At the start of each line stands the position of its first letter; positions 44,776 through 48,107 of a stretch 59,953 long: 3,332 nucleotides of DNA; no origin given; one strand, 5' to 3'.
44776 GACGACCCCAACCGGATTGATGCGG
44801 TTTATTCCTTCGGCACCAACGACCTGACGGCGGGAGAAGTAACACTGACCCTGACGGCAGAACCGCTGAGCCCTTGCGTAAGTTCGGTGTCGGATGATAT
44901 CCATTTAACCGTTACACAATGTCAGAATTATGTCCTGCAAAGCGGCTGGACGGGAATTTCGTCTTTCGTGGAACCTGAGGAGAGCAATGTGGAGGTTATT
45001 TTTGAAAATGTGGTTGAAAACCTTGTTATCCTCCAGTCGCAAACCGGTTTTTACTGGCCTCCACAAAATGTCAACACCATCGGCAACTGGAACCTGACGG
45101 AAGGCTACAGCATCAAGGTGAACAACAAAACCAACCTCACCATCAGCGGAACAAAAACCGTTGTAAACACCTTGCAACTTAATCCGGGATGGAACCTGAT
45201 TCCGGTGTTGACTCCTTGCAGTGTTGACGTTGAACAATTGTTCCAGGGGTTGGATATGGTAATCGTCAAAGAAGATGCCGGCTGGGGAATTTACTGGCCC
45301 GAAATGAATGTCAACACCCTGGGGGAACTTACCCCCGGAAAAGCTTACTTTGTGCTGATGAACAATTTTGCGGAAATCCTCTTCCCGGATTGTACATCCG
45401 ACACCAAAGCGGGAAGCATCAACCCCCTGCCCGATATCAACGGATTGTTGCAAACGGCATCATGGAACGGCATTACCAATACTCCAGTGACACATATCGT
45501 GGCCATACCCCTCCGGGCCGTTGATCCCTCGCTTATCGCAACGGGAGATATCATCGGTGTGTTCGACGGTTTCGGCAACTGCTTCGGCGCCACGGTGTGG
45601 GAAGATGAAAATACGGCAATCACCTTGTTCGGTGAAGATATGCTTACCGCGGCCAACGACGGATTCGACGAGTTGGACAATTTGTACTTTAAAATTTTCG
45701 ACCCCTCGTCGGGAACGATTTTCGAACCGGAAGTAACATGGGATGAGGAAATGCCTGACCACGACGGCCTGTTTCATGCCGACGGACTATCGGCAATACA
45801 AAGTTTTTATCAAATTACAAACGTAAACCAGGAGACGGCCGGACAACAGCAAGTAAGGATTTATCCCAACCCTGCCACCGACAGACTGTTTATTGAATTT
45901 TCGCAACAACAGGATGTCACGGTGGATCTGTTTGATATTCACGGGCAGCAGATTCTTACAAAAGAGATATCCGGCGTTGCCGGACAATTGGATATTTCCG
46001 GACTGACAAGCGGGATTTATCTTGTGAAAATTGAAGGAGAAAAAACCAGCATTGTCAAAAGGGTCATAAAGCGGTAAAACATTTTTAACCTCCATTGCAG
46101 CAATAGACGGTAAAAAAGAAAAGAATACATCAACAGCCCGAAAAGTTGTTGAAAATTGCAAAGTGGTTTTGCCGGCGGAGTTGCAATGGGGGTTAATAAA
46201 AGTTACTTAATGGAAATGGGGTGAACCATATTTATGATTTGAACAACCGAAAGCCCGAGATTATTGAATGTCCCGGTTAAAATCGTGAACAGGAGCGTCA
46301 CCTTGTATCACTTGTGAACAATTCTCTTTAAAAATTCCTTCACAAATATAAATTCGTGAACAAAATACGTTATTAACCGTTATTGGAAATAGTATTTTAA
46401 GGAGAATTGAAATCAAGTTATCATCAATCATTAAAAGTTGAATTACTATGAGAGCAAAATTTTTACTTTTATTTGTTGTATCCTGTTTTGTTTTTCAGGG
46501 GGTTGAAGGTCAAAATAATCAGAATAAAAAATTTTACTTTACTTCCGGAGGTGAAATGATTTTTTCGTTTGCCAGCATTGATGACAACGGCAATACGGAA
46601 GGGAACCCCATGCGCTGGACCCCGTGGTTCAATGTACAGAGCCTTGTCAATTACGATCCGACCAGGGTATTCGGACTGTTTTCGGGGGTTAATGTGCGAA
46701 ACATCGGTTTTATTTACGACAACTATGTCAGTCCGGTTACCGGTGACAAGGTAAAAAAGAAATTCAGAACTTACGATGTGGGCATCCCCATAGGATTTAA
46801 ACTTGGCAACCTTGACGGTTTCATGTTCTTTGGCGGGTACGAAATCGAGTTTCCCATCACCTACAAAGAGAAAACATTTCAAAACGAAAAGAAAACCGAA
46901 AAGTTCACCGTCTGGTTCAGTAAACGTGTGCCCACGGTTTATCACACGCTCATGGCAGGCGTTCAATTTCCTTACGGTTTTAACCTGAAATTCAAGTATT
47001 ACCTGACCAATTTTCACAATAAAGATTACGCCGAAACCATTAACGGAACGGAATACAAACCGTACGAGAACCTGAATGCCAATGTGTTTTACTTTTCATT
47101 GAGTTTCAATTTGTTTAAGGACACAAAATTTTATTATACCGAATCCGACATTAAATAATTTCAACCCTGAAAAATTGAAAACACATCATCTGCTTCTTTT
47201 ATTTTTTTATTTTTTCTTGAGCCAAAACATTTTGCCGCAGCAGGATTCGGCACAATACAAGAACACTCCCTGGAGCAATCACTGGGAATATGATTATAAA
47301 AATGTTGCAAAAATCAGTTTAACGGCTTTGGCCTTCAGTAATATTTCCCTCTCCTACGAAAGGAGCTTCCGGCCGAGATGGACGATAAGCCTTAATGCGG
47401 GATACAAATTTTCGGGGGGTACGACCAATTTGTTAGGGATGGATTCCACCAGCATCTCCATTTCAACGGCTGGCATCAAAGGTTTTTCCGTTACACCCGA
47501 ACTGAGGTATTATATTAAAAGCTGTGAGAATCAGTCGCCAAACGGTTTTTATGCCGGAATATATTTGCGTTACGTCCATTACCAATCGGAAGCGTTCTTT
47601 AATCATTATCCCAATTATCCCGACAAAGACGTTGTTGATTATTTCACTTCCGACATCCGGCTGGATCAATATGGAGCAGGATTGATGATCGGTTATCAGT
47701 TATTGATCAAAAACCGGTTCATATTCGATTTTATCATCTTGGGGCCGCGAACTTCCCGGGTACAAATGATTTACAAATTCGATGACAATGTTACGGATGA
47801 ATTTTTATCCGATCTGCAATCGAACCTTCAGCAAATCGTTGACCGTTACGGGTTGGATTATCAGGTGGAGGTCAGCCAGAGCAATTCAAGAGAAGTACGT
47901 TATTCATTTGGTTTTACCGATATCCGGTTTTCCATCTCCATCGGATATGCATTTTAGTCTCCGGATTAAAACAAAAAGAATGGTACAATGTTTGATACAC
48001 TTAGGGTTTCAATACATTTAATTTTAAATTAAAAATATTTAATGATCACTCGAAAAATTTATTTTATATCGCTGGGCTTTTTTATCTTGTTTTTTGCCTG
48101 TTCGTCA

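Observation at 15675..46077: Three giant T9SS cargo genes (1751, 1570 and 5387 codons) form a ~30 kb surface-protein locus around one receiver/PPDK_N gene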

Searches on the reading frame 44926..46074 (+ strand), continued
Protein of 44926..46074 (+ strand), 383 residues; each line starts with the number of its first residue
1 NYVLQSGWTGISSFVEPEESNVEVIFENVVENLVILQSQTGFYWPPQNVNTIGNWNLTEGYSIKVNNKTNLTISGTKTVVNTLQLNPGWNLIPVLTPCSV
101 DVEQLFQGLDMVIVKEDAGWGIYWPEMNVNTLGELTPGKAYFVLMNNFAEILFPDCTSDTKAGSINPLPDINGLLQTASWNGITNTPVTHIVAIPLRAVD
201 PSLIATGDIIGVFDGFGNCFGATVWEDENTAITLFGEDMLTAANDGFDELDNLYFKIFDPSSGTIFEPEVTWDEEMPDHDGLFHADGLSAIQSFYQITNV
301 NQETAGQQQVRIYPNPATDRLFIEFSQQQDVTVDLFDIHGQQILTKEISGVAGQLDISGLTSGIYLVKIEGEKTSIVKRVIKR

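Call 61: fold_search(model_id=the predicted structure, library=pdb)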
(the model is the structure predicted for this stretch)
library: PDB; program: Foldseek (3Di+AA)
matches with E <= 10: 405; with E <= 0.001: 0
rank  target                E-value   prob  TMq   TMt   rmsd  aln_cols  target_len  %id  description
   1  6u7i_B                2.2e-02  0.10  0.11  0.06  22.4       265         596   12  Faecalibacterium prausnitzii Beta-glucuronidase (released 2019-10-30)
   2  6u7i_C                2.9e-02  0.10  0.11  0.06  22.9       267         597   12  Faecalibacterium prausnitzii Beta-glucuronidase (released 2019-10-30)
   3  4es9_A                6.3e-02  0.20  0.16  0.17  19.0       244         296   12  Crystal Structure of the adhesin domain of Epf from Streptococcus pyogenes in P21 (released 2012-09-19)
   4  3lpf_A                6.3e-02  0.09  0.13  0.08  21.0       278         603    9  Structure of E. coli beta-Glucuronidase bound with a novel, potent inhibitor 1-((6,7-dimethyl-2-oxo-1,2-dihydroquinoli (released 2010-11-17)
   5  7vcn_B                7.8e-02  0.08  0.15  0.11  25.9       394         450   10  Crystal Structure of PitA fragment from pilus islet-2 of Streptococcus oralis with Tb-Xo4 (released 2022-07-13)
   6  5czk_A                8.2e-02  0.06  0.12  0.07  21.1       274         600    9  Structure of E. coli beta-glucuronidase bound with a novel, potent inhibitor 1-((6,8-dimethyl-2-oxo-1,2-dihydroquinoli (released 2015-10-14)
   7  3k4d_A                8.7e-02  0.08  0.13  0.08  20.9       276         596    9  Crystal structure of E. coli beta-glucuronidase with the glucaro-d-lactam inhibitor bound (released 2010-11-17)
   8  7c7u_A                9.1e-02  0.21  0.15  0.09  15.7       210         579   10  Biofilm associated protein - BSP domain (released 2021-05-12)
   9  4es9_D                9.1e-02  0.16  0.16  0.17  19.0       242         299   12  Crystal Structure of the adhesin domain of Epf from Streptococcus pyogenes in P21 (released 2012-09-19)
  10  8ohx_BBB              1.1e-01  0.08  0.12  0.07  19.9       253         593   11  Crystal structure of Beta-glucuronidase from Escherichia coli in complex with siastatin B derived inhibitor (released 2024-01-10)
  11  3hn3_E                1.1e-01  0.06  0.11  0.07  18.3       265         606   10  Human beta-glucuronidase at 1.7 A resolution (released 2009-12-01)
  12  6mvg_A                1.1e-01  0.06  0.13  0.08  18.0       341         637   12  Crystal structure of FMN-binding beta-glucuronidase from Ruminococcus gnavus (released 2019-01-30)
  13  3hn3_B                1.1e-01  0.04  0.10  0.06  20.5       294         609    8  Human beta-glucuronidase at 1.7 A resolution (released 2009-12-01)
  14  4es8_B                1.2e-01  0.15  0.16  0.17  19.1       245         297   13  Crystal Structure of the adhesin domain of Epf from Streptococcus pyogenes in P212121 (released 2012-09-19)
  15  7c7u_B                1.3e-01  0.18  0.15  0.09  15.7       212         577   11  Biofilm associated protein - BSP domain (released 2021-05-12)
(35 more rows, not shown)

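Call 65: find_related_loci(query=A5, collection=metagenome_contigs, flank=10000)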
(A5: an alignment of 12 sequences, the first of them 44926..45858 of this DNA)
Query A5 (311 aa) in metagenome_contigs; peptide patterns used: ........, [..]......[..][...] (x = any residue, [..] = any of these).
323 stretches matched a pattern; 265 encode a relative of the query (tblastn E <= 1e-3); the best 80 are kept; 79 distinct loci.
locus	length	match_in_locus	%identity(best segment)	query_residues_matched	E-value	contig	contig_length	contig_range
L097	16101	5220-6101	50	1-294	2e-101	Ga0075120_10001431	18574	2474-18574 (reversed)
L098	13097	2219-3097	51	2-294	4e-100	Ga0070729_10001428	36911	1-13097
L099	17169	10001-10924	48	1-308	3e-94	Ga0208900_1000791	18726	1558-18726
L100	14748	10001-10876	48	1-291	3e-90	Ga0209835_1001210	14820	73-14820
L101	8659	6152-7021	51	7-293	2e-87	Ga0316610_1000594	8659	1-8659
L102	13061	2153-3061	49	7-311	1e-86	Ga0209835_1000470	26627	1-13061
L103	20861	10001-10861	46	6-291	4e-86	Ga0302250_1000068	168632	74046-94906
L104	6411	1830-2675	50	4-291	6e-86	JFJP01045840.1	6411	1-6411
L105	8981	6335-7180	50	4-291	7e-86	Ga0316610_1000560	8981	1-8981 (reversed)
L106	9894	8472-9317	49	4-291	3e-84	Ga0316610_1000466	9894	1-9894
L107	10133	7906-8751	49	4-291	3e-84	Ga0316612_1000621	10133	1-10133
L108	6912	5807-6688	46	1-294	1e-83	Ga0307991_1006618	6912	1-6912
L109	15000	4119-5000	46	1-294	1e-83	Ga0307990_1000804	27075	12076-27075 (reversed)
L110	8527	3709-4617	44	7-310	3e-83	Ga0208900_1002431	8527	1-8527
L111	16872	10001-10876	43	4-294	2e-82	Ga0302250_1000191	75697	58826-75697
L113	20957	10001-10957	43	4-294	1e-80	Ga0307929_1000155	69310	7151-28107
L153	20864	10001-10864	40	4-294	2e-60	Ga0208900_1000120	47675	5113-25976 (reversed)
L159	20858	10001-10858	39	4-294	2e-59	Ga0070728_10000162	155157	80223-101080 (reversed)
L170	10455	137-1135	34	4-304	5e-55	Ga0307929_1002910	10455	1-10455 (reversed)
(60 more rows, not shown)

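Call 71: fold_search(model_id=the predicted structure, library=viral)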
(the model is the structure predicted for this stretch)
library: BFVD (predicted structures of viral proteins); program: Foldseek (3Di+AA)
matches with E <= 10: 384; with E <= 0.001: 0
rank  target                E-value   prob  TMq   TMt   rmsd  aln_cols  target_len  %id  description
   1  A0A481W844            2.4e-03  0.23  0.13  0.07  19.4       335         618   11  (no name in the UniProt tables at hand)
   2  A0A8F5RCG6            7.1e-03  0.51  0.18  0.14  20.7       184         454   15  (no name in the UniProt tables at hand)
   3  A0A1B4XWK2            1.3e-02  0.21  0.16  0.16  20.9       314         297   11  Lipoprotein [Tenacibaculum phage pT24]
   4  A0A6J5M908            2.8e-02  0.08  0.12  0.05  20.4       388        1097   11  Uncharacterized protein [uncultured Caudovirales phage]
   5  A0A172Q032            3.1e-02  0.14  0.13  0.08  21.2       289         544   12  Bacterial Ig domain-containing protein [Acinetobacter phage vB_AbaM_ME3]
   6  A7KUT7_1              3.6e-02  0.07  0.11  0.04  29.3       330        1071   10  (no name in the UniProt tables at hand)
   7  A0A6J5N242            3.6e-02  0.06  0.12  0.05  24.4       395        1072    9  SbsA Ig-like domain-containing protein [uncultured Caudovirales phage]
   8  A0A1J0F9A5            4.7e-02  0.12  0.15  0.17  19.8       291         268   10  (no name in the UniProt tables at hand)
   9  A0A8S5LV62            8.9e-02  0.63  0.15  0.12   9.5       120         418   17  Uncharacterized protein [Siphoviridae sp. ctFn287]
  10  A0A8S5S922            1.0e-01  0.51  0.20  0.09  13.1       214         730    7  Tail-collar fiber protein [Caudovirales sp. ctTVN2]
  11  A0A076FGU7            1.2e-01  0.06  0.14  0.05  23.2       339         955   12  Uncharacterized protein [Aureococcus anophagefferens virus]
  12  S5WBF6                1.4e-01  0.07  0.11  0.04  17.7       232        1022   12  PA14 domain-containing protein [Pseudomonas phage PaBG]
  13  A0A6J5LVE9            1.6e-01  0.03  0.10  0.03  25.9       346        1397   11  Tip attachment protein J [uncultured Caudovirales phage]
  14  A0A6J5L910            2.3e-01  0.11  0.15  0.19  19.7       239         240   10  Secretion system C-terminal sorting domain [uncultured Caudovirales phage]
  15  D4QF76                2.6e-01  0.16  0.14  0.20  17.2       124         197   14  Uncharacterized protein [Aeropyrum pernix bacilliform virus 1 (isolate -/Japan/Tanaka/2005)]
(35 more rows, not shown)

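Call 75: list_cluster_members(proteins=[P0166, P0169, P0171, P0174, P0179, P0186, P0191, P0197, P0201, P0204])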
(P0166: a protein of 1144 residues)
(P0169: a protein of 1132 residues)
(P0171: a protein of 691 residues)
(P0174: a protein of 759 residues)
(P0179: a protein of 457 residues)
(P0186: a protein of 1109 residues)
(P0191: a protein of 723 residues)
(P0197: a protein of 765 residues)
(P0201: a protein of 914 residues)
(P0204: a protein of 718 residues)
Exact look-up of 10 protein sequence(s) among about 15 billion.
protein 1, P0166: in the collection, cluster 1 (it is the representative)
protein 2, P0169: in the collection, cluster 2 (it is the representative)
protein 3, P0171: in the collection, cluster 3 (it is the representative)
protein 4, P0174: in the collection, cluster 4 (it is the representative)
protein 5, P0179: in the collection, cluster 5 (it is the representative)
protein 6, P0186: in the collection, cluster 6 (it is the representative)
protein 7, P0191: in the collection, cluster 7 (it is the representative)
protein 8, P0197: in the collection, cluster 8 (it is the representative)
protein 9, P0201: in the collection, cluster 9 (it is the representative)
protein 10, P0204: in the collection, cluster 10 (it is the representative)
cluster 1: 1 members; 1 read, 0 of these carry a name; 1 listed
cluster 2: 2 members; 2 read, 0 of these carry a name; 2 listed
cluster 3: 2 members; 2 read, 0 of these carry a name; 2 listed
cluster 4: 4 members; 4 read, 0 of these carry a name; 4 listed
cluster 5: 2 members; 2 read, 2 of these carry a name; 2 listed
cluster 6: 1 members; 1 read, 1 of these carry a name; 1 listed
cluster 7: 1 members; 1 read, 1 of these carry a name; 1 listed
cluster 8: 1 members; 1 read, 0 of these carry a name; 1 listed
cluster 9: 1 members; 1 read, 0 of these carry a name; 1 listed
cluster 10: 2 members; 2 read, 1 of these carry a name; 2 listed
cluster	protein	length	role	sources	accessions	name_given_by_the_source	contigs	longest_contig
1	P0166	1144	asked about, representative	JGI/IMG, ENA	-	-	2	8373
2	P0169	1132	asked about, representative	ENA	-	-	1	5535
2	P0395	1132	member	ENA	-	-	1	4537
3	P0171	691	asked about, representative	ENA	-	-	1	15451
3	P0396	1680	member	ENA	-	-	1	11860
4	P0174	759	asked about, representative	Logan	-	-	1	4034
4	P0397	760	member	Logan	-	-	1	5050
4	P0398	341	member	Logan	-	-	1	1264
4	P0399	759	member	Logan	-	-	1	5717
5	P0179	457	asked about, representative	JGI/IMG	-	hypothetical protein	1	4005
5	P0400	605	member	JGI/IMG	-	hypothetical protein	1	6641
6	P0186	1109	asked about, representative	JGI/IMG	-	hypothetical protein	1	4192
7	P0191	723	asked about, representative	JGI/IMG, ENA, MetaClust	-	\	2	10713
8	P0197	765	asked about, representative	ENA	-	-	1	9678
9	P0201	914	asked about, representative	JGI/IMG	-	-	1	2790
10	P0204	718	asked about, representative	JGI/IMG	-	PKD repeat protein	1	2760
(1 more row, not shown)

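Call 78: find_encoding_contigs(protein=P0180, flank=10000, max_places=2)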
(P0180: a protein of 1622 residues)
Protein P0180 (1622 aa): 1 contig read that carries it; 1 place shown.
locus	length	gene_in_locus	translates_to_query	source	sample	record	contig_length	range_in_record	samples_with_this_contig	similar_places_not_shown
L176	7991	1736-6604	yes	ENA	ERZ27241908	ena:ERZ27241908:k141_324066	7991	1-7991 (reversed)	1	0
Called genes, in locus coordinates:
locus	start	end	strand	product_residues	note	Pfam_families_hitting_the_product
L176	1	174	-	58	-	?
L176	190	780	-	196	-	PF18306:LDcluster4, PF03641:Lysine_decarbox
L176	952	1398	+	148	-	-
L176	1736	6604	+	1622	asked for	PF00041:fn3 (faint), PF05048:NosD, PF13229:Beta_helix, PF05048:NosD, PF13229:Beta_helix (weak), PF13385:Laminin_G_3, PF13860:FlgD_ig (weak), PF18962:Por_Secre_tail (weak)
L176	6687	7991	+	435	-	?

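Call 79: find_encoding_contigs(protein=P0172, flank=10000, max_places=2)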
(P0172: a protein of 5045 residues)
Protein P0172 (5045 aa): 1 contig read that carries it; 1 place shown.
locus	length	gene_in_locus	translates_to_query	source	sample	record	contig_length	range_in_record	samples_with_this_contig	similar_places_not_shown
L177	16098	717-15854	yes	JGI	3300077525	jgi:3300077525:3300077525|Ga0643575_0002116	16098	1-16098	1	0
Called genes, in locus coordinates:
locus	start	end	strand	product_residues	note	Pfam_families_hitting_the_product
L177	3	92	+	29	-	?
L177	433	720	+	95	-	-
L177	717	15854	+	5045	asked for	PF20773:InhA-like_MAM (faint), PF00801:PKD, PF13620:CarboxypepD_reg (faint), PF18911:PKD_4, PF00704:Glyco_hydro_18, PF00041:fn3 (weak), PF18998:Flg_new_2, PF18962:Por_Secre_tail, +5 more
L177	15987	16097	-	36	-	?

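Call 81: find_encoding_contigs(protein=P0163, flank=10000, max_places=3)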
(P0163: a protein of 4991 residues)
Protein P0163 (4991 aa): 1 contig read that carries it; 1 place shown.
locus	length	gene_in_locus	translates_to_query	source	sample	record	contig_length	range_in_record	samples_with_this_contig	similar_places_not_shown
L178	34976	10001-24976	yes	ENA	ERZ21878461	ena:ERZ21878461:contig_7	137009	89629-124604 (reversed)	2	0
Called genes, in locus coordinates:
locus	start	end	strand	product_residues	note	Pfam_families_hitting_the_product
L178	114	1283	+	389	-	-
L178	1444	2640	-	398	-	PF01663:Phosphodiest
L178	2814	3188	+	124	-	-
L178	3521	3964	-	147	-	-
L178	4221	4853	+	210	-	PF00156:Pribosyltran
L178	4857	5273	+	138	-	-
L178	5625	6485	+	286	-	-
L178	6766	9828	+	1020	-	PF11028:TMEM260_N, PF28497:DUF8416, PF28495:TMEM260_2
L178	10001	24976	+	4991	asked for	PF13573:SprB, PF21060:Reovirus_L2_6th (faint), PF13573:SprB, PF21458:WHD_1st_3rd_SelB (faint), PF13573:SprB, PF18962:Por_Secre_tail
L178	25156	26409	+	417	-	PF01566:Nramp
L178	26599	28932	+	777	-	PF07715:Plug, PF00593:TonB_dep_Rec_b-barrel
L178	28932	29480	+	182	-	PF13689:DUF4154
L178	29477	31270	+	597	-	PF17152:CHASE8 (faint), PF13188:PAS_8 (faint), PF00672:HAMP, PF14501:HATPase_c_5 (faint), PF00512:HisKA, PF02518:HATPase_c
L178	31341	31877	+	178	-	PF09922:LiaF-like_C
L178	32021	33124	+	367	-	PF01594:AI-2E_transport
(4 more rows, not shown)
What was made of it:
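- Closest known: SprB and type-B CTD giant adhesins with cognate PorP/SprF shuttles. Different: One cassette-bearing protein elsewhere (P0163) combines SprB repeats with the cassette and a type-A CTD (call 81).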

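Call 85: search_protein_families(library=pfam, proteins=[L170:4072-6306:-, L159:2501-3544:+, L113:16885-17592:-, L153:11182-13362:+], max_evalue=0.0001)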
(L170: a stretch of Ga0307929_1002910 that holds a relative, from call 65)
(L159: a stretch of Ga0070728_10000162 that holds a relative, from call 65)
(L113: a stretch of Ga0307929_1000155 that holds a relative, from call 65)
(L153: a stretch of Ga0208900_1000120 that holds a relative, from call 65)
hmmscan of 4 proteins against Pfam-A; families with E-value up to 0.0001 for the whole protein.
L170:4072-6306:- (745 aa): 10 families
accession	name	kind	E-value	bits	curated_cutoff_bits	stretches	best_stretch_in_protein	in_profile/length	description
PF13424.12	TPR_12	-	9.1e-30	103.1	30.1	2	157-228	2-75/77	Tetratricopeptide repeat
PF00515.34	TPR_1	-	1.9e-12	46.9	27.8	0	199-227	2-30/34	Tetratricopeptide repeat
PF13374.12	TPR_10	-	4.7e-12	46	27.5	0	362-390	4-32/42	Tetratricopeptide repeat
PF07730.19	HisKA_3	-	1.8e-10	41.7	24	1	544-605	1-66/68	Histidine kinase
PF07719.23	TPR_2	-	3.2e-10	39.8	27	0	200-228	3-31/34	Tetratricopeptide repeat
PF02518.31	HATPase_c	-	1.2e-08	35.8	26.4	1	647-738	3-110/111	Histidine kinase-, DNA gyrase B-, and HSP90-like ATPase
PF13181.12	TPR_8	-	1.8e-08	34.3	25.7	0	364-387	5-28/34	Tetratricopeptide repeat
PF17874.7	TPR_MalT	-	1.2e-07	31.7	45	0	156-307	38-190/336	MalT-like TPR region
PF24885.1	TPR_NPHP3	-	1.1e-05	25.3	100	1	131-277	72-222/239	Nephrocystin-3 TPR domain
PF13428.12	TPR_14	-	2.6e-05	24.9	23.5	0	366-393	7-34/44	Tetratricopeptide repeat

L159:2501-3544:+ (348 aa): 0 families

L113:16885-17592:- (236 aa): 3 families
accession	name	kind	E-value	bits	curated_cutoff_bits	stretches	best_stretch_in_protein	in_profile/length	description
PF00196.25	GerE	-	2.8e-19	68.9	23.5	1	173-228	2-57/57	Bacterial regulatory proteins, luxR family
PF00072.30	Response_reg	-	1.4e-11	45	30.2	1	24-135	4-110/111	Response regulator receiver domain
PF08281.18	Sigma70_r4_2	-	1.5e-05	25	25.7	1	173-216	10-54/54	Sigma-70, region 4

L153:11182-13362:+ (727 aa): 3 families
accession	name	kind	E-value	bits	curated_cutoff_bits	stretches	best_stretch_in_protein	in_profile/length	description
PF09603.15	Fib_succ_major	-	3e-33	116.1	33.9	1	548-726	1-187/187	Fibrobacter succinogenes major domain (Fib_succ_major)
PF07603.17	Lcl_C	-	8.6e-14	52.3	34.9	1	439-522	23-117/117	Lcl C-terminal domain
PF16656.11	Pur_ac_phosph_N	-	1.9e-07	32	30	1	205-268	29-93/93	Purple acid Phosphatase, N-terminal domain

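Call 90: search_protein_families(library=pfam, alignment_id=A2, max_evalue=0.01)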
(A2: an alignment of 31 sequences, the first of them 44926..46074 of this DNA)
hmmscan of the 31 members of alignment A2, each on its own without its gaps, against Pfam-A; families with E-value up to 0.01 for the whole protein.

A. member 1, window:44926-46074:+ (383 aa): 1 family
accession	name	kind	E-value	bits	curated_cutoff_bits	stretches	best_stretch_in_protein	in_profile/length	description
PF18962.6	Por_Secre_tail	-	7.8e-17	61.8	27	1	312-381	1-74/75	Secretion system C-terminal sorting domain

B. families by the number of members that match (of 31 scanned): 5 families
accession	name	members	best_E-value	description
PF18962.6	Por_Secre_tail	30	7.8e-17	Secretion system C-terminal sorting domain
PF13860.13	FlgD_ig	8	2.8e-13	FlgD Ig-like domain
PF13585.12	CHU_C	5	0.00056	CHU_C Type IX secretion signal domain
PF18998.6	Flg_new_2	1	2.9e-12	Divergent InlB B-repeat domain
PF13573.12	SprB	1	0.0017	SprB repeat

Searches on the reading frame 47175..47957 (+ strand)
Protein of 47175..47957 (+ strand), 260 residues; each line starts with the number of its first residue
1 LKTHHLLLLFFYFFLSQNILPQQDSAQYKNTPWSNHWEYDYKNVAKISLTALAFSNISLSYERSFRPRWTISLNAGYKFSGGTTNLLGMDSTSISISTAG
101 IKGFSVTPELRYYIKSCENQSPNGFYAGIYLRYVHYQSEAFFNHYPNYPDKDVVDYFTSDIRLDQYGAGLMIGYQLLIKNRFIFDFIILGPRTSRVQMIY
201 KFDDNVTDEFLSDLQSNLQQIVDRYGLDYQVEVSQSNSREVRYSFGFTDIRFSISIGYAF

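Call 12: search_protein_families(library=pfam, proteins=[window:47175-47957:+], max_evalue=0.0001)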
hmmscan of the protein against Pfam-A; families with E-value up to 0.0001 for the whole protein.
window:47175-47957:+ (260 aa): 1 family
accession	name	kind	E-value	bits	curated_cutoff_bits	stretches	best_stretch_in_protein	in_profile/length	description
PF12099.14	DUF3575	-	1.4e-10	41.2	21.1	1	49-187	24-134/177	Protein of unknown function (DUF3575)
